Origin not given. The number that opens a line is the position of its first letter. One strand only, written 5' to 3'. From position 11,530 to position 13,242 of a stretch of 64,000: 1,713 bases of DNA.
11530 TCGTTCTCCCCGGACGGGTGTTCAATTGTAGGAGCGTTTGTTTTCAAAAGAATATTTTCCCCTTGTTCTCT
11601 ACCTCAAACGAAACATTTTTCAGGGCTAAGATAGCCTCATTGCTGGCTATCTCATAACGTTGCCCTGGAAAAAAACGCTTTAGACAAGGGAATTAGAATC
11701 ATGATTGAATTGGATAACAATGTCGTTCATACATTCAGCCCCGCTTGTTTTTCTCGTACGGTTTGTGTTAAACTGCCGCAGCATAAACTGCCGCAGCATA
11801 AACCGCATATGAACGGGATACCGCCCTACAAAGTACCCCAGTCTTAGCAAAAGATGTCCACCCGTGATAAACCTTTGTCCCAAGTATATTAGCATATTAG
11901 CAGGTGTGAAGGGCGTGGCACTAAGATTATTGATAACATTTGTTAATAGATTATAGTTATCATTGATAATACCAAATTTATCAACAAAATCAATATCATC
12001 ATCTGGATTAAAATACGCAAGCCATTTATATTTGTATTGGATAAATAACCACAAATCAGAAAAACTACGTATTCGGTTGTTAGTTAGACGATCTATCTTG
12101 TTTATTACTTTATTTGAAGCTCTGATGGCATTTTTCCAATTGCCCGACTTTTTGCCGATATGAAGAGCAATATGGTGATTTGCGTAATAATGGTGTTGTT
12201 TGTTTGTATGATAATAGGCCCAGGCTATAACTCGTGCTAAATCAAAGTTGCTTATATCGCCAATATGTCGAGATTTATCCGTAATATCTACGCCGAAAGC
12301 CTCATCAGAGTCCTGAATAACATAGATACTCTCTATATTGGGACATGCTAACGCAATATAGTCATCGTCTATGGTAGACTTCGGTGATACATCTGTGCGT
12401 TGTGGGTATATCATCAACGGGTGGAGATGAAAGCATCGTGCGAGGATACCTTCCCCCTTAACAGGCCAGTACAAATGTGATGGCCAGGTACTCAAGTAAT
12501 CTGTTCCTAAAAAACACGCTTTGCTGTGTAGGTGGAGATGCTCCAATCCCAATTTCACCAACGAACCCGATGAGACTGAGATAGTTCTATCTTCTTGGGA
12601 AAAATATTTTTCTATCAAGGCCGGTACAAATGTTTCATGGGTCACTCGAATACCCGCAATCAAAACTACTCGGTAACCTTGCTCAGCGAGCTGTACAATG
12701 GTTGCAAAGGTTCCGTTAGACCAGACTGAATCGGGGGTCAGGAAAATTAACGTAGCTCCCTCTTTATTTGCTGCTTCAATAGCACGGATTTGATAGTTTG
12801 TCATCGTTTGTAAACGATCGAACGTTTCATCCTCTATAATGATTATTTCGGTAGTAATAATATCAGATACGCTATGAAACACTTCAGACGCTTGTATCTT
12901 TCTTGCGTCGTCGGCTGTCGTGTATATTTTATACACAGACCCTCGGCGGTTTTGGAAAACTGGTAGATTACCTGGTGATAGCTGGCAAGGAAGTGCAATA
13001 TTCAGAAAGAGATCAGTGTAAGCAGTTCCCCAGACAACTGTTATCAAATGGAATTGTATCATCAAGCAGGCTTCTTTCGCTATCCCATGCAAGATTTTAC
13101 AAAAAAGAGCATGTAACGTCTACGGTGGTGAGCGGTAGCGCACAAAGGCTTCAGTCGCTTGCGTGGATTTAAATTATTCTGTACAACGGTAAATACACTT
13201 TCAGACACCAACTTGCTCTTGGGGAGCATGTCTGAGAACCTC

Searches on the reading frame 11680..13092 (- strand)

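Call 41: search_protein_families(library=pfam, proteins=[window:11680-13092:-], max_evalue=0.0001)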
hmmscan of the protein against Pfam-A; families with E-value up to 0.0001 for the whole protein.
window:11680-13092:- (470 aa): 0 families

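Call 68: search_protein_families(library=pfam, proteins=[window:11680-13092:-], max_evalue=0.1)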
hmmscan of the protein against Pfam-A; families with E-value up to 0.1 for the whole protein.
window:11680-13092:- (470 aa): 1 family
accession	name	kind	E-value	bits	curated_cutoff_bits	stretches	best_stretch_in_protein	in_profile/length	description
PF14258.12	DUF4350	-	0.0098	16.6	30.4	1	103-148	28-74/181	Domain of unknown function (DUF4350)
